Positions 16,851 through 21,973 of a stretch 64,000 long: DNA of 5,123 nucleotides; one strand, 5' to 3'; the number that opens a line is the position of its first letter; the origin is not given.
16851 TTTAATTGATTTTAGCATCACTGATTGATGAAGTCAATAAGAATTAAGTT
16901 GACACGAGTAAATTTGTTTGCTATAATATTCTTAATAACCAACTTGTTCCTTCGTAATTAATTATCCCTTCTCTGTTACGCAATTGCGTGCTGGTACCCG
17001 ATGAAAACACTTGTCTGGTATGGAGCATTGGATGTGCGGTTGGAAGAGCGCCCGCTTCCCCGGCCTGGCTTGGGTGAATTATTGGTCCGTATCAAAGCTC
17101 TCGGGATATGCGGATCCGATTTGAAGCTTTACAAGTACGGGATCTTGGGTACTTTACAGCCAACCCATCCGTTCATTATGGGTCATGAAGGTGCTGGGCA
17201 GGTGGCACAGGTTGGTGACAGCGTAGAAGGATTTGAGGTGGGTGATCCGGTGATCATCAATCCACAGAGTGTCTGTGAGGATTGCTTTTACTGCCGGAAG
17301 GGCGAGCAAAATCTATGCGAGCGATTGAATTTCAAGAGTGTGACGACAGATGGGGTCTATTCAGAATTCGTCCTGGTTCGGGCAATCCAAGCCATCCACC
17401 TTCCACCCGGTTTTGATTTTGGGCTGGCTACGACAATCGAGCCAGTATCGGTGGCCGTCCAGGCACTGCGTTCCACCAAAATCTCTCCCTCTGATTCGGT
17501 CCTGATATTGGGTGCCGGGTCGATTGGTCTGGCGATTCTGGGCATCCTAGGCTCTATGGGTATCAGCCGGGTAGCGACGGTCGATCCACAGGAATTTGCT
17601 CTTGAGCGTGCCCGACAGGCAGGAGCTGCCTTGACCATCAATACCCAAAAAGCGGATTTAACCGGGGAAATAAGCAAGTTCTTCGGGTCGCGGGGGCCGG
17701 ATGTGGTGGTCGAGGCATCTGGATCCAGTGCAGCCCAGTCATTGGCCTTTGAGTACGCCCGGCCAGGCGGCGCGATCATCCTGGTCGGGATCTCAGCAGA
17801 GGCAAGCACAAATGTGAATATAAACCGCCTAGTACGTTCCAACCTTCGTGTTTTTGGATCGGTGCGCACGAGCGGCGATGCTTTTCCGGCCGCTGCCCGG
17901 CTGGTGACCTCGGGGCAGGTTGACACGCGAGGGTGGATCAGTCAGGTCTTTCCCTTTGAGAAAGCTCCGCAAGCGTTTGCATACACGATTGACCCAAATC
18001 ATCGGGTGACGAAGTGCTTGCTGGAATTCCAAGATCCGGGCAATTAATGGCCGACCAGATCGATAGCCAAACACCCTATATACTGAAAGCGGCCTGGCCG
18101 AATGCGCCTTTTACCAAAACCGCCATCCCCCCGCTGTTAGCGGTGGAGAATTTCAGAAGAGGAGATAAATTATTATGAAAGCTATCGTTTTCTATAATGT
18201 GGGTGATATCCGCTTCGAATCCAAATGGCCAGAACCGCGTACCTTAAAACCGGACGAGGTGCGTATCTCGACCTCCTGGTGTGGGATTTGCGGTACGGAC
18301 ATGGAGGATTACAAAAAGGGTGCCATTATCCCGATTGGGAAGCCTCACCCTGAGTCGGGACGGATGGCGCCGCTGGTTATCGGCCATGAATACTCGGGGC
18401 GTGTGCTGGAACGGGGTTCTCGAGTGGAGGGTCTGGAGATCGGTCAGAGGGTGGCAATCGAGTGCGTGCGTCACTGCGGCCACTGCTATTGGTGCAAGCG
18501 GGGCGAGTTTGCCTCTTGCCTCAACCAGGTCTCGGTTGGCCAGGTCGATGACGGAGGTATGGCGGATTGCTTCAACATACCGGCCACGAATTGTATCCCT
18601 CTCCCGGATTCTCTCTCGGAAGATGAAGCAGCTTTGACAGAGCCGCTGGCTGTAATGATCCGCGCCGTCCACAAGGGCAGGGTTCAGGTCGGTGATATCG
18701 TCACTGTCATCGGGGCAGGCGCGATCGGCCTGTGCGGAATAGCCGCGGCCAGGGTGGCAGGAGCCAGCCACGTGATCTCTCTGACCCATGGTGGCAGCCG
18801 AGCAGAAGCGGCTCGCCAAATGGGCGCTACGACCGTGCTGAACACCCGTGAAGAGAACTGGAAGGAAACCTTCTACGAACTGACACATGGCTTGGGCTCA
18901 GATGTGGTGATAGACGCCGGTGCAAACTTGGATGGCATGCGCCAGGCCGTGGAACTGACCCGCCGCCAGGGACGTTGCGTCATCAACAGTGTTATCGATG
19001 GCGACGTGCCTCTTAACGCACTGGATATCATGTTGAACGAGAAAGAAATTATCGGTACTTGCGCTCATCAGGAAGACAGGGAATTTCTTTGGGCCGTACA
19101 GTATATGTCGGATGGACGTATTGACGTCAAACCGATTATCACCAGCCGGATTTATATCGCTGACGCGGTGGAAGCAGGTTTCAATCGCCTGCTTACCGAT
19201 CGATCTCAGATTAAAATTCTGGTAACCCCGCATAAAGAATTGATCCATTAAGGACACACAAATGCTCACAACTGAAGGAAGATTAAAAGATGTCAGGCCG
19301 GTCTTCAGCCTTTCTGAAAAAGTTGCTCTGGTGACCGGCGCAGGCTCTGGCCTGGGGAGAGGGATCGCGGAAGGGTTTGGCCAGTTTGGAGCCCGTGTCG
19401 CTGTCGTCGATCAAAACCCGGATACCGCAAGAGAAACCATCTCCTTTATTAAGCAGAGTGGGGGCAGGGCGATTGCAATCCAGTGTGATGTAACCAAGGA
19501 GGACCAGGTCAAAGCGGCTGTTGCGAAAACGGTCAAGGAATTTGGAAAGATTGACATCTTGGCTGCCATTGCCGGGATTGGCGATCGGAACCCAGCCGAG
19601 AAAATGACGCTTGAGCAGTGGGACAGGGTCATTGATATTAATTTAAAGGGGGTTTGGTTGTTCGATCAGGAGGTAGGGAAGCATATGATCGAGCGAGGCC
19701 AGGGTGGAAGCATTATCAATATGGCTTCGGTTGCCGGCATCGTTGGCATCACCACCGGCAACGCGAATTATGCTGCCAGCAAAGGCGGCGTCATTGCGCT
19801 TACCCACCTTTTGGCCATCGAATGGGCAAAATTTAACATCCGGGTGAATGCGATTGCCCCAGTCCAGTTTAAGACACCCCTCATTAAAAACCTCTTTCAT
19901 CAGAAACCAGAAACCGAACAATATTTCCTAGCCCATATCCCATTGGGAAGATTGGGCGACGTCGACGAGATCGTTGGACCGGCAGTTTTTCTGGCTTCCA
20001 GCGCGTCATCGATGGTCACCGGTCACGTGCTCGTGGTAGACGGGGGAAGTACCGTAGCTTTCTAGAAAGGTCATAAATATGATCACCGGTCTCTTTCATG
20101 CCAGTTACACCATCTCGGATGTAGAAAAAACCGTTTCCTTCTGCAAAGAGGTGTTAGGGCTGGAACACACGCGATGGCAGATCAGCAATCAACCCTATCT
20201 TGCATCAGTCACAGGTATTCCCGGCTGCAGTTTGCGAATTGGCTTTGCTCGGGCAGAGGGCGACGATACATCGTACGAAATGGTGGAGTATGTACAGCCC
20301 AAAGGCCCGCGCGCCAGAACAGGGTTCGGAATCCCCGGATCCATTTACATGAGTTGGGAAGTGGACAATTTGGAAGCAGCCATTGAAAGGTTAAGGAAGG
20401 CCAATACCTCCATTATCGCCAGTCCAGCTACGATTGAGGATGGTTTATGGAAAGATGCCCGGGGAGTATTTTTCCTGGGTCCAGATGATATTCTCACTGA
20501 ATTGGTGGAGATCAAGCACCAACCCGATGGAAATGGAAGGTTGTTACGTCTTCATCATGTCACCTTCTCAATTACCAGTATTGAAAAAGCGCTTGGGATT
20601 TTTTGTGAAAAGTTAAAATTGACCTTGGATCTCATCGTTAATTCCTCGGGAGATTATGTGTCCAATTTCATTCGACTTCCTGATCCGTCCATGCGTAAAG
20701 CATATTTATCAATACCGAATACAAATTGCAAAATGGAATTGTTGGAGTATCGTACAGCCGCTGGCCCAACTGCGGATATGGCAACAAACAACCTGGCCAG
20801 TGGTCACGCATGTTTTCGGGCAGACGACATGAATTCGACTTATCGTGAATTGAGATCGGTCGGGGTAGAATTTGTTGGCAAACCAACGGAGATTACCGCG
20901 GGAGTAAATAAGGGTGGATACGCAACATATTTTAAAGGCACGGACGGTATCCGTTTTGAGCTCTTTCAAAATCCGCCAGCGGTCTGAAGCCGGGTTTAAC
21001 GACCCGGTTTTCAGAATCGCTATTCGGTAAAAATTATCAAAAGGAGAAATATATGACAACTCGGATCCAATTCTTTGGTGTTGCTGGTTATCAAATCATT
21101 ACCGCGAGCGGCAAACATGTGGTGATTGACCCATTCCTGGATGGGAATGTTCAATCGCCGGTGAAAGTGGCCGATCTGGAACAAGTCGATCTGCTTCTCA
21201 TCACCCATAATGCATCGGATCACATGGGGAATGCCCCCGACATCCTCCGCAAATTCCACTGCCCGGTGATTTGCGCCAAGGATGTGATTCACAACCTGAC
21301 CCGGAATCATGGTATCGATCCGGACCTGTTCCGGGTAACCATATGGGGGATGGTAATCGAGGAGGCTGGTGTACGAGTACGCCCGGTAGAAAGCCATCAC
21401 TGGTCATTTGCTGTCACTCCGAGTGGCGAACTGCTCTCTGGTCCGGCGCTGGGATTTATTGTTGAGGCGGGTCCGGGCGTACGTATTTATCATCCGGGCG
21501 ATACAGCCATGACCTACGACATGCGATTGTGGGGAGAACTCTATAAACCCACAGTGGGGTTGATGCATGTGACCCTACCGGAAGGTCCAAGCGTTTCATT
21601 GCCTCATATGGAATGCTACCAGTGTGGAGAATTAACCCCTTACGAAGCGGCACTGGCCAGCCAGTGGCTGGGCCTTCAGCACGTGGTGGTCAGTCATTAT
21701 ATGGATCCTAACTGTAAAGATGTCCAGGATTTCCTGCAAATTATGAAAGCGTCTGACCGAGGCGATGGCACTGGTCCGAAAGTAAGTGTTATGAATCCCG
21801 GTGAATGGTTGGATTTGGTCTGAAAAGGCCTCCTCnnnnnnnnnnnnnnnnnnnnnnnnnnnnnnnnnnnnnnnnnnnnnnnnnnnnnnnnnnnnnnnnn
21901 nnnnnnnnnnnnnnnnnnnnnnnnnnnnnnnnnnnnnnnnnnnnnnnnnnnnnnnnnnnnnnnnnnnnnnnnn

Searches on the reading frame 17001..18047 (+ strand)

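Call 7: search_protein_families(library=pfam, proteins=[window:17001-18047:+])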
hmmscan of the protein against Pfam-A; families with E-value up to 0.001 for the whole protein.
window:17001-18047:+ (348 aa): 4 families
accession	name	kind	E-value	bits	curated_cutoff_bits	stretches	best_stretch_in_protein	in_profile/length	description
PF08240.17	ADH_N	-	4.7e-28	97.9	23.5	1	25-135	3-103/104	Alcohol dehydrogenase GroES-like domain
PF00107.32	ADH_zinc_N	-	1.5e-23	83.6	31.8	1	175-303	2-128/129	Zinc-binding dehydrogenase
PF16912.11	Glu_dehyd_C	-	7e-16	58.8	34.9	1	145-328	6-200/211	Glucose dehydrogenase C-terminus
PF13602.12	ADH_zinc_N_2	-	6e-08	34.1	27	1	208-329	2-123/134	Zinc-binding dehydrogenase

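Call 24: search_protein_families(library=ncbifam, proteins=[window:17001-18047:+], max_evalue=0.00001)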
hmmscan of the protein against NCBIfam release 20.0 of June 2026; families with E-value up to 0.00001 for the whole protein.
window:17001-18047:+ (348 aa): 22 families
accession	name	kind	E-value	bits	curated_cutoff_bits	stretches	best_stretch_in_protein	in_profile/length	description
NF041097.1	keto_inos_dh_IolM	equivalog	1.3e-55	188.6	450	1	10-329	38-377/389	scyllo-inosose 3-dehydrogenase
TIGR00692.1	tdh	equivalog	5.1e-54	183.6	458.35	1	11-327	10-326/340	L-threonine 3-dehydrogenase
NF003808.0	PRK05396.1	equivalog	2.4e-52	177.9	380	1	12-329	13-328/341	L-threonine 3-dehydrogenase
NF007489.0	PRK10083.1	equivalog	2.3e-51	174.8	376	1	10-344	10-338/339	Zn-dependent oxidoreductase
NF007375.0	PRK09880.1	equivalog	1.3e-47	162.2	469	1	26-343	29-343/344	L-idonate 5-dehydrogenase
TIGR03451.1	mycoS_dep_FDH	equivalog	2.3e-36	125.3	512.9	1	12-274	14-286/358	S-(hydroxymethyl)mycothiol dehydrogenase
NF007642.0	PRK10309.1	equivalog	1.8e-35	122.8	550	1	1-326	1-330/347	galactitol-1-phosphate 5-dehydrogenase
NF006940.0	PRK09422.1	equivalog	1.5e-34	119.5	344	1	1-305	1-301/338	alcohol dehydrogenase AdhP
NF010344.0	PRK13771.1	subfamily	5.5e-32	111.1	349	1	11-342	12-332/334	putative alcohol dehydrogenase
TIGR03366.1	HpnZ_proposed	hypoth_equivalog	3.5e-31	108.6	328.1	1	22-286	3-277/315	putative phosphonate catabolism associated alcohol dehydrogenase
TIGR03989.1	Rxyl_3153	subfamily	1.3e-30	107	440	2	11-108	13-107/370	NDMA-dependent alcohol dehydrogenase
TIGR03201.1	dearomat_had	equivalog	1.7e-30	106.3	338.65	1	15-328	14-335/349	6-hydroxycyclohex-1-ene-1-carbonyl-CoA dehydrogenase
NF041172.1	AcrlCoa_red_Thmprot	equivalog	1.3e-26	93.4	500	1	1-342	1-333/334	acryloyl-CoA reductase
TIGR02824.1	quinone_pig3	subfamily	3.1e-26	92.1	296.8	2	115-341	89-323/325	putative NAD(P)H quinone oxidoreductase, PIG3 family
TIGR02818.1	adh_III_F_hyde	equivalog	5.1e-25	88.3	543.95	2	6-109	8-108/368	S-(hydroxymethyl)glutathione dehydrogenase/class III alcohol dehydrogenase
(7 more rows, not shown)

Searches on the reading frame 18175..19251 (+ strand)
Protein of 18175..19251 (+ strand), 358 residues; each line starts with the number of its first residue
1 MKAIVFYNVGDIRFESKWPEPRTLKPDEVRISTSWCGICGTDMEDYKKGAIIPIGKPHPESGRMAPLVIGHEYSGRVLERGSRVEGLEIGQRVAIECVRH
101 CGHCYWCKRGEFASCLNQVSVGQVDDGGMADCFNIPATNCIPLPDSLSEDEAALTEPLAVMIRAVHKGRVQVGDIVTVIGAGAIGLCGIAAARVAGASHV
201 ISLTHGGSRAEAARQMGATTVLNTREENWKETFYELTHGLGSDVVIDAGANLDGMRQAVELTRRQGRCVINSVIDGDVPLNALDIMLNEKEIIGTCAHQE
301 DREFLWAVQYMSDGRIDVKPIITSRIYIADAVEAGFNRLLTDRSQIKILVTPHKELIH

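Call 7: search_protein_families(library=pfam, proteins=[window:18175-19251:+])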
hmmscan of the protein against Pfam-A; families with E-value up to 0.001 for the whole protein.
window:18175-19251:+ (358 aa): 2 families
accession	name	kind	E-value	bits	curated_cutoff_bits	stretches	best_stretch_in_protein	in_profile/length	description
PF08240.17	ADH_N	-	1.7e-24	86.5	23.5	1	25-145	1-104/104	Alcohol dehydrogenase GroES-like domain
PF00107.32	ADH_zinc_N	-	4.7e-23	82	31.8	1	183-304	1-120/129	Zinc-binding dehydrogenase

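Call 24: search_protein_families(library=ncbifam, proteins=[window:18175-19251:+], max_evalue=0.00001)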
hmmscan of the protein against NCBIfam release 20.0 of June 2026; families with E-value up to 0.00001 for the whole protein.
window:18175-19251:+ (358 aa): 23 families
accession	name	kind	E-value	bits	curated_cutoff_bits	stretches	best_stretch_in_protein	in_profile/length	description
NF041097.1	keto_inos_dh_IolM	equivalog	2.7e-61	207.4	450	1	18-348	45-386/389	scyllo-inosose 3-dehydrogenase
TIGR00692.1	tdh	equivalog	1.2e-53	182.3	458.35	1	24-344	21-333/340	L-threonine 3-dehydrogenase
NF003808.0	PRK05396.1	equivalog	2.7e-51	174.4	380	1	18-344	18-333/341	L-threonine 3-dehydrogenase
NF007375.0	PRK09880.1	equivalog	1.5e-42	145.6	469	1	29-336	30-327/344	L-idonate 5-dehydrogenase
NF007489.0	PRK10083.1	equivalog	9.5e-40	136.6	376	1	17-334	18-319/339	Zn-dependent oxidoreductase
TIGR03451.1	mycoS_dep_FDH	equivalog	2.5e-35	121.9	512.9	1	26-339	26-346/358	S-(hydroxymethyl)mycothiol dehydrogenase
TIGR03989.1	Rxyl_3153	subfamily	1.7e-33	116.4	440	2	135-343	147-362/370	NDMA-dependent alcohol dehydrogenase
NF007642.0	PRK10309.1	equivalog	2.3e-32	112.6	550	1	1-333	1-328/347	galactitol-1-phosphate 5-dehydrogenase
NF006940.0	PRK09422.1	equivalog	4.2e-31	108.2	344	1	1-325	1-310/338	alcohol dehydrogenase AdhP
NF047908.1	AldhRedAhr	equivalog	1.7e-28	99.5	470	1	20-298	22-286/335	NADPH-dependent aldehyde reductase Ahr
NF010344.0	PRK13771.1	subfamily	6.6e-28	97.6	349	1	1-351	1-332/334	putative alcohol dehydrogenase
TIGR03201.1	dearomat_had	equivalog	3.7e-27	95.3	338.65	1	24-343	21-340/349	6-hydroxycyclohex-1-ene-1-carbonyl-CoA dehydrogenase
NF041172.1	AcrlCoa_red_Thmprot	equivalog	1.5e-25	89.9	500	1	1-351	1-333/334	acryloyl-CoA reductase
TIGR03366.1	HpnZ_proposed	hypoth_equivalog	3.2e-25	89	328.1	1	26-286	5-269/315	putative phosphonate catabolism associated alcohol dehydrogenase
TIGR02824.1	quinone_pig3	subfamily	3.7e-20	72.2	296.8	1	123-296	88-263/325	putative NAD(P)H quinone oxidoreductase, PIG3 family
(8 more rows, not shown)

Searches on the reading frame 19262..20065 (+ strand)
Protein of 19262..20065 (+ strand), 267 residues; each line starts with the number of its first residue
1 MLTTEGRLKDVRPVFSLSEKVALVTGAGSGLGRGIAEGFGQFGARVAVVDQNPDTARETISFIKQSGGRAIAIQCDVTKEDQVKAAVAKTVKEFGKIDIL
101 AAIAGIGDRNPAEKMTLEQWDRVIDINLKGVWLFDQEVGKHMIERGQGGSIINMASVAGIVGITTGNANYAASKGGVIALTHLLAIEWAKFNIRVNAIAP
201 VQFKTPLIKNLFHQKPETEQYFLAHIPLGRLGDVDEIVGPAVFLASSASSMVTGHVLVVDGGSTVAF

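Call 8: search_protein_families(library=pfam, proteins=[window:19262-20065:+])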
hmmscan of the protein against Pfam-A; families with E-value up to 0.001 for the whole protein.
window:19262-20065:+ (267 aa): 3 families
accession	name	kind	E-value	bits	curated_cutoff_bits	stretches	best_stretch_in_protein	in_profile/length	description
PF13561.12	adh_short_C2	-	2.8e-66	223.9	27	1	26-264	1-236/236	Enoyl-(Acyl carrier protein) reductase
PF00106.31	adh_short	-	1.1e-56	191.9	26.6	1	20-214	1-193/195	short chain dehydrogenase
PF08659.16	KR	-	4e-17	63.2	22.6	1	22-174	3-153/180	KR domain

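Call 24: search_protein_families(library=ncbifam, proteins=[window:19262-20065:+], max_evalue=0.00001)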
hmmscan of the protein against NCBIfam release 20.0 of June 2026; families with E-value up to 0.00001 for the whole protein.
window:19262-20065:+ (267 aa): 228 families (the best 25 are shown)
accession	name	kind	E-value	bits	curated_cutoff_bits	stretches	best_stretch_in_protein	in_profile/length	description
NF004774.0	PRK06114.1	equivalog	8.3e-73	244.9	360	1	13-263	10-259/262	SDR family oxidoreductase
NF005309.0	PRK06841.1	subfamily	1e-72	244.7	286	1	13-265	9-254/255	GolD/DthD family dehydrogenase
NF005559.1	PRK07231.1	subfamily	2.2e-72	243.6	215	1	17-265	2-249/249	glucose 1-dehydrogenase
NF006070.0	PRK08213.1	subfamily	7e-72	242.1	279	1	11-265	4-258/259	gluconate 5-dehydrogenase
NF004818.0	PRK06172.1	equivalog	2.9e-69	233.2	336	1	16-264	4-251/253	SDR family oxidoreductase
NF004198.0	PRK05653.1-3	equivalog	4.2e-69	232.8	296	1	16-264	4-247/248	3-oxoacyl-ACP reductase FabG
NF004791.0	PRK06138.1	equivalog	3.3e-68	229.7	312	1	16-265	2-251/252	SDR family oxidoreductase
TIGR01830.1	3oxo_ACP_reduc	equivalog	1.1e-63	215.2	297.75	1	22-262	1-237/239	3-oxoacyl-[acyl-carrier-protein] reductase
NF006493.1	PRK08936.1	subfamily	2.8e-63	213.6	420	1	16-264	4-251/261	glucose-1-dehydrogenase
TIGR01832.1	kduD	equivalog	4e-63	213.2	338.85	1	15-262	1-244/248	2-dehydro-3-deoxy-D-gluconate 5-dehydrogenase KduD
NF005711.0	PRK07523.1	subfamily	1.5e-61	208.2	413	1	13-266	4-254/255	SDR family oxidoreductase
NF005983.0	PRK08085.1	equivalog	2.6e-61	207.5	408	1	13-266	3-253/254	gluconate 5-dehydrogenase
NF005488.0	PRK07097.1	equivalog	5.4e-61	206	369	1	14-263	5-257/266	gluconate 5-dehydrogenase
NF009466.0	PRK12826.1-2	subfamily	8e-61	205.6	222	1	19-265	3-246/248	3-oxoacyl-ACP reductase FabG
NF005390.0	PRK06935.1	equivalog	1.5e-59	201.4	369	1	14-263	10-255/258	2-dehydro-3-deoxy-D-gluconate 5-dehydrogenase KduD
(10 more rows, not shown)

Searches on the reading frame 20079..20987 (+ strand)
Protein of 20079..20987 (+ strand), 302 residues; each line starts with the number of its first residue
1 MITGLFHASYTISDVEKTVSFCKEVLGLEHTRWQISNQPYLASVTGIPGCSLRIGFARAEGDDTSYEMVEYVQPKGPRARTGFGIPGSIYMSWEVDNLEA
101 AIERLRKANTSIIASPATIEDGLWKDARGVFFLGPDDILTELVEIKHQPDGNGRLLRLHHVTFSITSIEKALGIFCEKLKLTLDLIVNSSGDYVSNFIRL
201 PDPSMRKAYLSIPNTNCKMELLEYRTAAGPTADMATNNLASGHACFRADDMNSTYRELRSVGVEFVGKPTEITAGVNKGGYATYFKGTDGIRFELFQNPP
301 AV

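Call 8: search_protein_families(library=pfam, proteins=[window:20079-20987:+])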
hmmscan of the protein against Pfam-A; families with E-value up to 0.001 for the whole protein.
window:20079-20987:+ (302 aa): 2 families
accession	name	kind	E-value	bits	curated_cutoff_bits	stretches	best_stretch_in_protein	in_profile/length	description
PF00903.31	Glyoxalase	-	1.8e-15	57.8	20.6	2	157-295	1-121/121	Glyoxalase/Bleomycin resistance protein/Dioxygenase superfamily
PF13669.12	Glyoxalase_4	-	4.1e-12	46.8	27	1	7-116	2-97/109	Glyoxalase/Bleomycin resistance protein/Dioxygenase superfamily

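Call 24: search_protein_families(library=ncbifam, proteins=[window:20079-20987:+], max_evalue=0.00001)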
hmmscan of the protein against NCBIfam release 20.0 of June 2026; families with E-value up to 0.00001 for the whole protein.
window:20079-20987:+ (302 aa): 2 families
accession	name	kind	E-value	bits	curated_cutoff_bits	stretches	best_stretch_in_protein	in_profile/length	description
TIGR03081.1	metmalonyl_epim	equivalog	7.8e-12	45.9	114.95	0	157-279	1-112/129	methylmalonyl-CoA epimerase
TIGR00068.2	glyox_I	equivalog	5.7e-09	36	120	0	158-298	2-140/143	lactoylglutathione lyase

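Call 37: search_solved_structures(query=window:20079-20987:+)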
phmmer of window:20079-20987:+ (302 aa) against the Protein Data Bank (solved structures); distinct sequences matched with E-value up to 0.001: 3.
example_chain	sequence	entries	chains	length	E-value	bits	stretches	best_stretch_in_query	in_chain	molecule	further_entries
1ss4_A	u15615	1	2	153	7.1e-05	25.2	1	153-294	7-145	Glyoxalase family protein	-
3rmu_A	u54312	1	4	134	0.00029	23.1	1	157-274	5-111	Methylmalonyl-CoA epimerase, mitochondrial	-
6qh4_C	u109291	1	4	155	0.001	21.4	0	155-269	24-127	Methylmalonyl-CoA epimerase, mitochondrial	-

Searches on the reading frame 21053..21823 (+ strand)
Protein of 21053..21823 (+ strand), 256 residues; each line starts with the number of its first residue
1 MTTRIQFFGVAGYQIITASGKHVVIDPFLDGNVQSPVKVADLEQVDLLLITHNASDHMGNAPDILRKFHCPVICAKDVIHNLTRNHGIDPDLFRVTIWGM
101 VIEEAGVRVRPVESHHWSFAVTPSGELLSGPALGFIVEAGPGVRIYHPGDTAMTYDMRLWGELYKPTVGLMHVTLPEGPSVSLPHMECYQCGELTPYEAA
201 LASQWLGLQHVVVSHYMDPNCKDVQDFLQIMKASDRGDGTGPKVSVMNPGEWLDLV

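Call 8: search_protein_families(library=pfam, proteins=[window:21053-21823:+])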
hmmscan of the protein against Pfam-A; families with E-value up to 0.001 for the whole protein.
window:21053-21823:+ (256 aa): 3 families
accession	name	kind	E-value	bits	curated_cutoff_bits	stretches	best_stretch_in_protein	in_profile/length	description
PF12706.13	Lactamase_B_2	-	3.4e-17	63.2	27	1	23-216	3-200/200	Beta-lactamase superfamily domain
PF13483.12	Lactamase_B_3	-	2.8e-11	44.1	24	1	4-157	1-117/160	Beta-lactamase superfamily domain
PF00753.33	Lactamase_B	-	2.5e-09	37.8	22.7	1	16-152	11-151/196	Metallo-beta-lactamase superfamily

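Call 24: search_protein_families(library=ncbifam, proteins=[window:21053-21823:+], max_evalue=0.00001)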
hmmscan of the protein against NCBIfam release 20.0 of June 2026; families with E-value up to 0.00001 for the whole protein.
window:21053-21823:+ (256 aa): 2 families
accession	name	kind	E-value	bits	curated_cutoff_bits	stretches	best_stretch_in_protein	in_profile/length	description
NF001911.0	PRK00685.1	equivalog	5.1e-31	107.9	144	1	4-251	2-224/228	metal-dependent hydrolase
NF008887.0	PRK11921.1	equivalog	7.9e-06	25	635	1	23-90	50-118/396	anaerobic nitric oxide reductase flavorubredoxin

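Call 36: search_solved_structures(query=window:21053-21823:+)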
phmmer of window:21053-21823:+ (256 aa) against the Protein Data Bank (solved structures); distinct sequences matched with E-value up to 0.001: 6.
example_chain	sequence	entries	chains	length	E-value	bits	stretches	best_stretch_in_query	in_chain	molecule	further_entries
3x2y_A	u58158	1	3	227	1e-18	70.9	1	6-162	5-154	UPF0173 metal-dependent hydrolase TM_1162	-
3x2z_A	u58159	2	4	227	1.1e-18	70.7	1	12-162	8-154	UPF0173 metal-dependent hydrolase TM_1162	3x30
3x2x_A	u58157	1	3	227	2.6e-17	66.3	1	12-162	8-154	UPF0173 metal-dependent hydrolase TM_1162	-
7e3v_A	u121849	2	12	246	1.4e-12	50.8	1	15-163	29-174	UPF0173 metal-dependent hydrolase C7P97_11315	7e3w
6hrg_A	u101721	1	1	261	3.2e-10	43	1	2-173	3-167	UPF0173 metal-dependent hydrolase Igni_1254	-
3a4y_A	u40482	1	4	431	0.00085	22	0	15-153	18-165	Ribonuclease TTHA0252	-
